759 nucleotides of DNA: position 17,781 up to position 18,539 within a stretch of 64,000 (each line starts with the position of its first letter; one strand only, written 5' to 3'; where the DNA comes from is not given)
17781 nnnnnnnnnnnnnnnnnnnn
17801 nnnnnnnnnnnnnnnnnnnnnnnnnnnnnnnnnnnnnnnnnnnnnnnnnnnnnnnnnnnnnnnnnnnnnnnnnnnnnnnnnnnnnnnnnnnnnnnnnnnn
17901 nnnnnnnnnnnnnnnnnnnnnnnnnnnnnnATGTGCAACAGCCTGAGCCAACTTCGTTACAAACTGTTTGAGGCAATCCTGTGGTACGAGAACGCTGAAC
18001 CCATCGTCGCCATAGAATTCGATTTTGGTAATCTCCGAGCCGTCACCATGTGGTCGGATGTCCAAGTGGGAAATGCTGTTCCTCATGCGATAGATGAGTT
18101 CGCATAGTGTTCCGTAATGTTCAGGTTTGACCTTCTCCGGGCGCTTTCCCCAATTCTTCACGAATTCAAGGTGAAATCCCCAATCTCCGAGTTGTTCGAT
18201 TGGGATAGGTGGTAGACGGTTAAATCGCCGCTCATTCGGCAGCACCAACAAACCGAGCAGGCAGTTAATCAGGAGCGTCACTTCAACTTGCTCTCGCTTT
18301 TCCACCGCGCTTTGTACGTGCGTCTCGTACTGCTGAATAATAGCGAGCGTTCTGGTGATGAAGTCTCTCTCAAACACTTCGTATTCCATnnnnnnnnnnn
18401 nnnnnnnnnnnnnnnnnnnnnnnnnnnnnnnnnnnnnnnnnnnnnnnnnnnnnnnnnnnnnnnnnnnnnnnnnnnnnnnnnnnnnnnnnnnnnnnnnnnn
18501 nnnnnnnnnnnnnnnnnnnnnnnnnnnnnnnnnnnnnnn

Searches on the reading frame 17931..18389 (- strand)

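Call 73: search_protein_families(library=pfam, proteins=[window:17931-18389:-], max_evalue=0.001)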
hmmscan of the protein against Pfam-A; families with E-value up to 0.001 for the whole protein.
window:17931-18389:- (153 aa): 1 family
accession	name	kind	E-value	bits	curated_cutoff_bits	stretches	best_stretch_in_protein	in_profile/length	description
PF18736.6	pEK499_p136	-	3.1e-26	92.4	26.6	1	2-151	3-145/152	HEPN pEK499 p136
